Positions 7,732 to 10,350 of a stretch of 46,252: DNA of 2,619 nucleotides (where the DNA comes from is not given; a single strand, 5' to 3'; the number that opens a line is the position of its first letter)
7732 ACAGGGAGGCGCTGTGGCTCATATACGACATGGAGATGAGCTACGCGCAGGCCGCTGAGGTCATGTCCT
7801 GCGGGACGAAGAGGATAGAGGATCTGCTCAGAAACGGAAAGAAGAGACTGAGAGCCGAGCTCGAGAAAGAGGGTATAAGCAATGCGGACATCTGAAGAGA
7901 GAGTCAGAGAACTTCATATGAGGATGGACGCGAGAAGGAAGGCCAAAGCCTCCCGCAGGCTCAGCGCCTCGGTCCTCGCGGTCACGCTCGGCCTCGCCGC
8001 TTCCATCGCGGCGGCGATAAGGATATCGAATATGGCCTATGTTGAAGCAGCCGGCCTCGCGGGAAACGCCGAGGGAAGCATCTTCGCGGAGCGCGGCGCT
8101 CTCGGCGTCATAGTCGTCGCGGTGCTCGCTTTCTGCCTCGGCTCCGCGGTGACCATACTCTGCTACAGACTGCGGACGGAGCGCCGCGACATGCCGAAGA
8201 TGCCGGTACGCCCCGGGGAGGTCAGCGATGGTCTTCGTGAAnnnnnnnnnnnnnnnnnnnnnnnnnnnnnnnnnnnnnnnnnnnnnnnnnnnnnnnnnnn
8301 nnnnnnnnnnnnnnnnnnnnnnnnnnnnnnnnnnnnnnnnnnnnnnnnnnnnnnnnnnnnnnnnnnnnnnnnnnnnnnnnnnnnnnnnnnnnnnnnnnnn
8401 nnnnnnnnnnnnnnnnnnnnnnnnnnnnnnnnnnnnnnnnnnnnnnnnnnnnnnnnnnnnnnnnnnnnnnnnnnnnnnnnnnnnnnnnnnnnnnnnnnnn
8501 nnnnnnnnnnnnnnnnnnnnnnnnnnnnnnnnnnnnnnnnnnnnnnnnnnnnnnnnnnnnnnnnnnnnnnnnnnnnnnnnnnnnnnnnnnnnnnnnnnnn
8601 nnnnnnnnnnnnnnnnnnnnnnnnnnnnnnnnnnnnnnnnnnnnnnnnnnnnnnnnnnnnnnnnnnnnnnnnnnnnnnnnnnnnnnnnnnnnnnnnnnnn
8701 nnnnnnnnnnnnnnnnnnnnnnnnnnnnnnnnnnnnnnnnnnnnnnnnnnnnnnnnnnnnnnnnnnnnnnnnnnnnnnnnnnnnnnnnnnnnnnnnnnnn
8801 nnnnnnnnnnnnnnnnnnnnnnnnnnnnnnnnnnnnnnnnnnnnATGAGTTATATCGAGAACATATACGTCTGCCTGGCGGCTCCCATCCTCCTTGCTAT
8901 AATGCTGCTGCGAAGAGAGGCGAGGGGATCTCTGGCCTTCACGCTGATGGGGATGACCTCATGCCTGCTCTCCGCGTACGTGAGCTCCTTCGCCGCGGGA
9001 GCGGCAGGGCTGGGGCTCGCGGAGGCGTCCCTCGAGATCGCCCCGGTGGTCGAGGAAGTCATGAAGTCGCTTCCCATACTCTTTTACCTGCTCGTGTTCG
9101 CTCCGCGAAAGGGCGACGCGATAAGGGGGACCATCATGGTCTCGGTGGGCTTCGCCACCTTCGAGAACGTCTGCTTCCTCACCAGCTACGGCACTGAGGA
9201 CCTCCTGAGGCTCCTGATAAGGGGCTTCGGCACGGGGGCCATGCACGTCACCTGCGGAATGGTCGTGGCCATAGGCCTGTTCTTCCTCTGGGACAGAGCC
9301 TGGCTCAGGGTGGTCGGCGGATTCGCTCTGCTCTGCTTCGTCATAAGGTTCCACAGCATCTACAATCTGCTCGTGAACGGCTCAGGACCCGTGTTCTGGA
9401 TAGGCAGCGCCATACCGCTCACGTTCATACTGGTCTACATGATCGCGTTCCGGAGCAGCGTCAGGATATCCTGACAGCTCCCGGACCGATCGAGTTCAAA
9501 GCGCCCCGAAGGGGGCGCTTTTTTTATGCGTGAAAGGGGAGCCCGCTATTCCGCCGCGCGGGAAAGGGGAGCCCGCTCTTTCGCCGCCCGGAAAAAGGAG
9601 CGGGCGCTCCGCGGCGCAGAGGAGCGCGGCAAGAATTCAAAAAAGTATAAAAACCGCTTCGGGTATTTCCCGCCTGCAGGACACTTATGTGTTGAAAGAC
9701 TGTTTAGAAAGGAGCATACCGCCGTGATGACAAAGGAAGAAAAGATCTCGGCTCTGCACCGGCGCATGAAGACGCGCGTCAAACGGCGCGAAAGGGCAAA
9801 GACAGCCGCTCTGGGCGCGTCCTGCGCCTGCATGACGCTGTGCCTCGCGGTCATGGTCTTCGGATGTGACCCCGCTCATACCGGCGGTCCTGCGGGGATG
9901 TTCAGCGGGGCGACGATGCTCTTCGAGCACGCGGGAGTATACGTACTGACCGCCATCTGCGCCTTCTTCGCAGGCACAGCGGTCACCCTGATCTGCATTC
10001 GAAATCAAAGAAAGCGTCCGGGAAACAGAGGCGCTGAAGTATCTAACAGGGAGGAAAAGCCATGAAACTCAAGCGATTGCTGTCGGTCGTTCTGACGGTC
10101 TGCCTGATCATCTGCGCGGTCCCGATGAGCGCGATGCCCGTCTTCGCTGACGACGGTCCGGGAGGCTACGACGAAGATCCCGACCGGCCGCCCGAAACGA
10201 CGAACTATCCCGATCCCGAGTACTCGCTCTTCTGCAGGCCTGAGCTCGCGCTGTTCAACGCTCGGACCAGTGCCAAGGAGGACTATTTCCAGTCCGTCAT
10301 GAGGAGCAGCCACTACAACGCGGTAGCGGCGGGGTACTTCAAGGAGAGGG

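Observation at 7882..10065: Duplicated small two-TM protein: one copy coupled to the sigma gene, the other coupled to the 2625-aa gene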

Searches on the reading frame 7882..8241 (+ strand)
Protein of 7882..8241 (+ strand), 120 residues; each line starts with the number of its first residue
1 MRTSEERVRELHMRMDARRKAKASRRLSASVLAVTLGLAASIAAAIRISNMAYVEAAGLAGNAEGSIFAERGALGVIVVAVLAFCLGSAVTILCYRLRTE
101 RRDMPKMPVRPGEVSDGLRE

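Call 4: search_protein_families(library=pfam, proteins=[window:7882-8241:+], max_evalue=0.1)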
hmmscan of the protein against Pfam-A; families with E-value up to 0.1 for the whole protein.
window:7882-8241:+ (120 aa): 1 family
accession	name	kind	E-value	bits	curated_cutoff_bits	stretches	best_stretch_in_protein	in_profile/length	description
PF07854.18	DUF1646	-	0.098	12.5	21.4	0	19-93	93-160/347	Protein of unknown function (DUF1646)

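Call 6: search_protein_families(library=ncbifam, proteins=[window:7882-8241:+], max_evalue=0.1)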
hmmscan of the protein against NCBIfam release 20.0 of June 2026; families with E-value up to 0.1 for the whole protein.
window:7882-8241:+ (120 aa): 1 family
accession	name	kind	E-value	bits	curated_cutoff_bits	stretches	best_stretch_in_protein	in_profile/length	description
NF004320.0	PRK05715.1-2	equivalog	0.032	14.3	57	1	41-99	33-87/99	NADH-quinone oxidoreductase subunit NuoK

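Call 8: find_homologous_proteins(query=window:7882-8241:+, max_evalue=0.01)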
Query window:7882-8241:+ (120 aa): 4 proteins with E <= 0.01 among 573 candidates.
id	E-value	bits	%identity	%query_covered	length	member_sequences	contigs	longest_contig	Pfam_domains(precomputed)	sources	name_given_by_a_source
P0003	7.4e-64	230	97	100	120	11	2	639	-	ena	-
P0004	3.2e-16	77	47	86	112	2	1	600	-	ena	-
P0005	1.4e-15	75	46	86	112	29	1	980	-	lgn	-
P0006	6.5e-14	70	43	83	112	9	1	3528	-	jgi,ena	-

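Call 15: find_encoding_contigs(protein=P0006, flank=10000, max_places=6)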
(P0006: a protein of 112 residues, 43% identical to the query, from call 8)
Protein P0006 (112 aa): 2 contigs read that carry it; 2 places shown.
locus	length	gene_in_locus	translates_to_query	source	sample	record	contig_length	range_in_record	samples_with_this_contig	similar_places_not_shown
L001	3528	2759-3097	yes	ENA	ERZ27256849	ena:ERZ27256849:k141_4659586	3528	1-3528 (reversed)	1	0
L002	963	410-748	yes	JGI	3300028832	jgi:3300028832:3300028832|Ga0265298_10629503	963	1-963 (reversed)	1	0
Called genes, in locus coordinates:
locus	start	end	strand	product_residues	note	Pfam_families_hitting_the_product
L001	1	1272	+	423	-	?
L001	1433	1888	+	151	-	PF18936:DUF5684 (weak)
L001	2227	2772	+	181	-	PF04542:Sigma70_r2 (weak), PF08281:Sigma70_r4_2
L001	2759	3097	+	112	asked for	-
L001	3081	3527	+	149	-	?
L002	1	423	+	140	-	?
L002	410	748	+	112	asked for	-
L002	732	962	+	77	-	?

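Call 21: search_protein_representatives(alignment_id=A1)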
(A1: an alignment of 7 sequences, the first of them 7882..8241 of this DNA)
Query: 7 sequences, 113 profile positions. Proteins with E-value up to 0.001 (for the whole library): 1558; up to 1e-10: 470; up to 1e-30: 7. The best 150 are listed.
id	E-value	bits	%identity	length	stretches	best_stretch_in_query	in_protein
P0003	1.0e-42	160.9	-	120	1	1-112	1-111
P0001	1.7e-38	147.3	-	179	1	1-112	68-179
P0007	8.9e-33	128.9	-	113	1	1-112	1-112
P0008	1.2e-32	128.5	-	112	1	1-112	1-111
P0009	1.2e-32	128.4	-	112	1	1-111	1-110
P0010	4.7e-32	126.6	-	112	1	1-112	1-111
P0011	4.9e-31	123.3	-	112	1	1-111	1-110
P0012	1.2e-30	122.0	-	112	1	1-110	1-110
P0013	7.7e-30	119.4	-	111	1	1-111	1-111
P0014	3.7e-28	114.0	-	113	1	1-112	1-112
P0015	9.7e-28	112.7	-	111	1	1-110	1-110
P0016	1.5e-27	112.0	-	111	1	1-108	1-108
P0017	2.6e-27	111.3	-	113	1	1-112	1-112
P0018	3.5e-27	110.9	-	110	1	1-110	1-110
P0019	4.6e-27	110.5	-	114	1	1-112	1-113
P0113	9.6e-18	80.5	-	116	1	1-111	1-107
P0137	1.5e-16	76.6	-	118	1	1-107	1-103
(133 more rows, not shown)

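Call 48: find_homologous_proteins(query=A4, max_evalue=0.00001)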
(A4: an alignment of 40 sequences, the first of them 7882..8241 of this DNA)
Query A4 (40 sequences) (120 aa, profile of the alignment): 268 proteins with E <= 0.00001 among 8000 candidates; the best 120 are listed.
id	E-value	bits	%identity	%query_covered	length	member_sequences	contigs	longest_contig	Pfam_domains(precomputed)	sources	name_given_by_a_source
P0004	4.9e-37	144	47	86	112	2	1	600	-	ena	-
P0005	1.3e-35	139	46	86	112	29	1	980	-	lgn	-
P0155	1.1e-32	130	37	87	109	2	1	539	-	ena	-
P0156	2.5e-32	129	30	90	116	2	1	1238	-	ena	-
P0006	4.4e-32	128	43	83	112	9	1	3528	-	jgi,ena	-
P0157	1.1e-31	127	32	83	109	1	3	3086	-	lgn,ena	-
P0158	1.3e-31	127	38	84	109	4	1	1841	-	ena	-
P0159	1.8e-31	126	32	83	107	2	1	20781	-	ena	-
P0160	2.3e-31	126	27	94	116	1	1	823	-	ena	-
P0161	2.5e-31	126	36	84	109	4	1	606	-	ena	-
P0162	4.3e-31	125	37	83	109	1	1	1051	-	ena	-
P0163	4.9e-31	125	31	80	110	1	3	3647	-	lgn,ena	-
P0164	5.7e-31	125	29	77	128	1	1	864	-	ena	-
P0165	7.0e-31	124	31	84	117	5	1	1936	-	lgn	-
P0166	7.0e-31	124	30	86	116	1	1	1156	-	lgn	-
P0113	2.2e-28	116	31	97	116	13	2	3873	-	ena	-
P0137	2.8e-28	116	29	98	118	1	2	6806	-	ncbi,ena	-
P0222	1.4e-27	114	31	71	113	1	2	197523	-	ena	-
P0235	5.8e-27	112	33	86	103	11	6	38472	-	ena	-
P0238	6.9e-27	111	30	88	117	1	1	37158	-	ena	-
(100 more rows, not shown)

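Call 50: find_encoding_contigs(protein=P0222, flank=10000, max_places=2)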
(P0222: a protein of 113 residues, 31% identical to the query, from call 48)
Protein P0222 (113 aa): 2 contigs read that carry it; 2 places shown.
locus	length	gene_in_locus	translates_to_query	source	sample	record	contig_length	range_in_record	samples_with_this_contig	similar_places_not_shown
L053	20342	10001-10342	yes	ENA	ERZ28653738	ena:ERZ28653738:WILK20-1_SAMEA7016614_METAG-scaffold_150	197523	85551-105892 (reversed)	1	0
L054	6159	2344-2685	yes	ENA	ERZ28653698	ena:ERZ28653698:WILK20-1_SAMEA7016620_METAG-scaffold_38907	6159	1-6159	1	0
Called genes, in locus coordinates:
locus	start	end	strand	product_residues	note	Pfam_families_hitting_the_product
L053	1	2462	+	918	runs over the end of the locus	PF01473:Choline_bind_1 (faint), PF19127:Choline_bind_3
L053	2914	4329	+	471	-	PF04932:Wzy_C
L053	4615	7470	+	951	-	PF20578:aBig_2, PF20578:aBig_2, PF19127:Choline_bind_3, PF01473:Choline_bind_1 (weak), PF19127:Choline_bind_3, PF01473:Choline_bind_1 (weak), PF19127:Choline_bind_3 (weak), PF19127:Choline_bind_3, +4 more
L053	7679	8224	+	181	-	PF04542:Sigma70_r2 (weak), PF08281:Sigma70_r4_2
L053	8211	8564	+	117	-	-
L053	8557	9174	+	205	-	-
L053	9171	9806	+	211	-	PF13367:PrsW-protease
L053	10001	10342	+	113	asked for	-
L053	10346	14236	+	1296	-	PF19127:Choline_bind_3, PF01473:Choline_bind_1 (weak), PF19127:Choline_bind_3, PF01473:Choline_bind_1, PF19127:Choline_bind_3, PF19085:Choline_bind_2 (weak)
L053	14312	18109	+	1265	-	PF01839:FG-GAP (faint), PF19127:Choline_bind_3, PF01473:Choline_bind_1 (weak), PF19127:Choline_bind_3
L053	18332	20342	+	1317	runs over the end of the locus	PF13517:FG-GAP_3 (faint), PF01839:FG-GAP (faint), PF19127:Choline_bind_3, PF01473:Choline_bind_1 (weak), PF19127:Choline_bind_3, PF01473:Choline_bind_1, PF19127:Choline_bind_3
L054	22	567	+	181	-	PF04542:Sigma70_r2 (weak), PF08281:Sigma70_r4_2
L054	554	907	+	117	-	-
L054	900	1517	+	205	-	-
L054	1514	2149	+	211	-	PF13367:PrsW-protease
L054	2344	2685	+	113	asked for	-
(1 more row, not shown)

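Call 51: find_encoding_contigs(protein=P0238, flank=10000, max_places=2)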
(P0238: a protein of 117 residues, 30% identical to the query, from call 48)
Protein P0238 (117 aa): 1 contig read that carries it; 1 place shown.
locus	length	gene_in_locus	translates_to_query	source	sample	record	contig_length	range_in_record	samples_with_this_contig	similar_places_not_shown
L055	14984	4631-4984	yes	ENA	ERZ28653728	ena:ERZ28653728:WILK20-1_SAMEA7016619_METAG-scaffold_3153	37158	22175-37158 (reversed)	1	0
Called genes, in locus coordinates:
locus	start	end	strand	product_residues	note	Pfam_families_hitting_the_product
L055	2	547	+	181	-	?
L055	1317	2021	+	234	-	-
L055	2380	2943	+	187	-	PF04542:Sigma70_r2 (weak), PF08281:Sigma70_r4_2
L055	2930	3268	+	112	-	-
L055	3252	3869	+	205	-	-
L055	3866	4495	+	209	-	PF13367:PrsW-protease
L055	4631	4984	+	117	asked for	-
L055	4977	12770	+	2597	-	-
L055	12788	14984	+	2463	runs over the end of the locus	PF18998:Flg_new_2, PF00395:SLH (weak), PF00082:Peptidase_S8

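Call 52: find_encoding_contigs(protein=P0235, flank=10000, max_places=2)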
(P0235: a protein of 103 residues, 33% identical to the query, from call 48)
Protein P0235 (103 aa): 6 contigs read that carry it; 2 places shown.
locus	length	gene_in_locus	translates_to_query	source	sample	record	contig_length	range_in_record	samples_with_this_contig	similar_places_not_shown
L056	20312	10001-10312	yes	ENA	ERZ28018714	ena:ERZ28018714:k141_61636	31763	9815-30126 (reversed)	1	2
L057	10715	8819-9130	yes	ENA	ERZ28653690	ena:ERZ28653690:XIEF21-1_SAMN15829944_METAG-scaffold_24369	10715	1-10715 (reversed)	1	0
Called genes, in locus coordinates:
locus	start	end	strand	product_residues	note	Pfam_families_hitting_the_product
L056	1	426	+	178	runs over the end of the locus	-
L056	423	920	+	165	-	-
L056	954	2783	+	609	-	PF10589:NADH_4Fe-4S, PF14691:Fer4_20, PF13738:Pyr_redox_3 (faint), PF00070:Pyr_redox (faint), PF01262:AlaDh_PNT_C (faint), PF01266:DAO (faint), PF07992:Pyr_redox_2, PF13450:NAD_binding_8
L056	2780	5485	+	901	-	PF13510:Fer2_4, PF10588:NADH-G_4Fe-4S_3, PF12838:Fer4_7 (weak), PF04879:Molybdop_Fe4S4, PF00384:Molybdopterin, PF01568:Molydop_binding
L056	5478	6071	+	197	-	PF12804:NTP_transf_3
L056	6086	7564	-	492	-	PF04616:Glyco_hydro_43, PF03422:CBM_6 (weak)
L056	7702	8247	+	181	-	PF04542:Sigma70_r2 (weak), PF08281:Sigma70_r4_2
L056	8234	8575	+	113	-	-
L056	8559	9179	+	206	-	-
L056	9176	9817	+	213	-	PF13367:PrsW-protease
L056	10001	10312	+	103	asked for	-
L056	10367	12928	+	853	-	-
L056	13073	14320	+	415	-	PF16499:Melibiase_2, PF17801:Melibiase_C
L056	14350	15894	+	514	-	-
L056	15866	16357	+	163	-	PF01381:HTH_3 (weak), PF13560:HTH_31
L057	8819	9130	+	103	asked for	-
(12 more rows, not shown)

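Call 73: search_solved_structures(query=A4, max_evalue=10)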
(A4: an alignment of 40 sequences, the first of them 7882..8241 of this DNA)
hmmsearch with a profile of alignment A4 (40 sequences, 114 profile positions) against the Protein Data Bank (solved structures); distinct sequences matched with E-value up to 10: 8.
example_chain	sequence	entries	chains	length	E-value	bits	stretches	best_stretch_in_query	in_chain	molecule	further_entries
8k7t_B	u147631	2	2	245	0.043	16.9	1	28-95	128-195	High affinity immunoglobulin epsilon receptor subunit beta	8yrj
6iva_A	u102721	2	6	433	0.74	12.9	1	66-97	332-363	Oxaloacetate decarboxylase beta chain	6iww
8zgs_C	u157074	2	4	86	1.4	12.1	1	69-105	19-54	High affinity immunoglobulin epsilon receptor subunit gamma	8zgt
6l4t_7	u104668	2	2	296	2.1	11.5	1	18-83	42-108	Fucoxanthin chlorophyll a/c-binding protein Lhcr10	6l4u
7e5n_A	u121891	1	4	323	2.2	11.4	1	72-104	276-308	Tumor-associated calcium signal transducer 2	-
6kac_X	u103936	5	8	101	5.4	10.1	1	20-83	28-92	4.1 kDa photosystem II subunit | Uncharacterized protein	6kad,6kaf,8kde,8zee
8qag_A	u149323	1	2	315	5.7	10.1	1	9-57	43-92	sc-CC-6-95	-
9u9h_A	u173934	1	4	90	7.4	9.7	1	78-95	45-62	Virion membrane protein OPG140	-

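Call 78: search_protein_families(library=padloc, proteins=[window:7882-8241:+], max_evalue=0.01)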
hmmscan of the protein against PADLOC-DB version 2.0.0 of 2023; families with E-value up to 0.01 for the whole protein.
window:7882-8241:+ (120 aa): 0 families

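Call 79: search_protein_families(library=phrogs, proteins=[window:7882-8241:+], max_evalue=0.01)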
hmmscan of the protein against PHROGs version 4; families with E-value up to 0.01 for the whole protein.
window:7882-8241:+ (120 aa): 0 families

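Call 89: find_encoding_contigs(protein=P0137, flank=8000, max_places=3)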
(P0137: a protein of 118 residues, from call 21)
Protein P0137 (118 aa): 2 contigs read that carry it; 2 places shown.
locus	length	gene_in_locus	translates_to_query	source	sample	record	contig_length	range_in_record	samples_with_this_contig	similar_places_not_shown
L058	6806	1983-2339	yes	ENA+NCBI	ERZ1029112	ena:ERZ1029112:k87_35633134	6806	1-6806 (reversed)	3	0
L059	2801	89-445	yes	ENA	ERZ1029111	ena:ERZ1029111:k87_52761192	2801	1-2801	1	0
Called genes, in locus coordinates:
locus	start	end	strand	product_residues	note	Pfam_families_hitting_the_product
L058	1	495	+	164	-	?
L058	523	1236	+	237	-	-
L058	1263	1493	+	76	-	-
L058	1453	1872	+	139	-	PF13367:PrsW-protease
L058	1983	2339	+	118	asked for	-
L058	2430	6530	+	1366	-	PF13306:LRR_5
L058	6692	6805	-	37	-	?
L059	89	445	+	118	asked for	-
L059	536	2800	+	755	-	?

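Call 90: find_encoding_contigs(protein=P0113, flank=8000, max_places=3)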
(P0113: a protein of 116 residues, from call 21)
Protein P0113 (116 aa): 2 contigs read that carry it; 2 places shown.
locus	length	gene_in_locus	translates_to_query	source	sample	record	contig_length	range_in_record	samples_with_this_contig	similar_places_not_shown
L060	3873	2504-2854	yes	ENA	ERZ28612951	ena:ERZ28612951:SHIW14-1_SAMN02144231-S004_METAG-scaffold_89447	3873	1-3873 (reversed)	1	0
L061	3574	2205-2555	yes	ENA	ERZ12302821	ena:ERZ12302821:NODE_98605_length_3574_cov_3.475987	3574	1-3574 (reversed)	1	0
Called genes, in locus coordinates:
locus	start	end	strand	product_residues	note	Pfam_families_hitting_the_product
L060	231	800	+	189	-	PF04542:Sigma70_r2, PF08281:Sigma70_r4_2, PF04545:Sigma70_r4 (weak)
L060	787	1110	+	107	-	-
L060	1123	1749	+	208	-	-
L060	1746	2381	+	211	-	PF13367:PrsW-protease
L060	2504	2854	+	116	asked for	-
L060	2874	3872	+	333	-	?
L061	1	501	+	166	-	?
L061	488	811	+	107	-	-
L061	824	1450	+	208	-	-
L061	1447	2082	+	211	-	PF13367:PrsW-protease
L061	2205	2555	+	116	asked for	-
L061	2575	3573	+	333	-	?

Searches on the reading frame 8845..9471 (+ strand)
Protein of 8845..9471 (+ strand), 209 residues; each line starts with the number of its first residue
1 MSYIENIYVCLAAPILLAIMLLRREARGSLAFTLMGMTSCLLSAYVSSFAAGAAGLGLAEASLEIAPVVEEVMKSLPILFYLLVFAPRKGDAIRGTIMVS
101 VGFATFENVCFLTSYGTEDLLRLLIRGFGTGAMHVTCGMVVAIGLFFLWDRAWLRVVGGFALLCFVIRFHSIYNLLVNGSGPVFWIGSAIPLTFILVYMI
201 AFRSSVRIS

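Call 4: search_protein_families(library=pfam, proteins=[window:8848-9471:+], max_evalue=0.1)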
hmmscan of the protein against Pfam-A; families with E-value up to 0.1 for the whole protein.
window:8848-9471:+ (208 aa): 1 family
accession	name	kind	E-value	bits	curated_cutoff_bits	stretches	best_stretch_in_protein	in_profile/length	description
PF13367.11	PrsW-protease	-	2.7e-11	43.8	23.5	1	31-194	17-191/196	PrsW family intramembrane metalloprotease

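Call 6: search_protein_families(library=ncbifam, proteins=[window:8848-9471:+], max_evalue=0.1)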
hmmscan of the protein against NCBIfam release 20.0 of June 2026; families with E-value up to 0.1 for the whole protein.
window:8848-9471:+ (208 aa): 3 families
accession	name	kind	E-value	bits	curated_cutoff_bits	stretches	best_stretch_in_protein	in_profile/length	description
NF033739.1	intramemb_PrsW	equivalog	1.4e-05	24.9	225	1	62-196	67-200/210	glutamic-type intramembrane protease PrsW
NF007918.0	PRK10633.1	equivalog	0.047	14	107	1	22-67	9-51/80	hypothetical protein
TIGR00941.1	2a6301s03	subfamily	0.09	13.4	161.2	1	132-168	5-41/104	multicomponent Na+:H+ antiporter, MnhC subunit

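Call 78: search_protein_families(library=padloc, proteins=[window:8845-9471:+], max_evalue=0.01)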
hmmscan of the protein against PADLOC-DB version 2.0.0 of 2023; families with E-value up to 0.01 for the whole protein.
window:8845-9471:+ (209 aa): 0 families

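Call 79: search_protein_families(library=phrogs, proteins=[window:8845-9471:+], max_evalue=0.01)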
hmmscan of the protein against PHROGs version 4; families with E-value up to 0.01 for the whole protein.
window:8845-9471:+ (209 aa): 1 family
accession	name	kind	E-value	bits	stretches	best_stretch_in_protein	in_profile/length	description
phrog_23537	-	unknown function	0.007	17.4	0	62-166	34-143/194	-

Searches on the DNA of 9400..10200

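Call 42: search_rna_families(source=window, start=9400, end=10200, threshold=evalue, max_evalue=1)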
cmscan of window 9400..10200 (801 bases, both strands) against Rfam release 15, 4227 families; matches with E-value up to 1: 2.
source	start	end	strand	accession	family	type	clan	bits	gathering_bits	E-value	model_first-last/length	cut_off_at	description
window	9462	9527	+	RF01859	Phe_leader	Cis-reg; leader;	-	27.9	55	0.022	1-125/125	no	Phenylalanine leader peptide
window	9408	9534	+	RF02502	Atu_C8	Gene; sRNA;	-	18.6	50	0.77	1-122/122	no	Rhizobiales sRNA Atu_C8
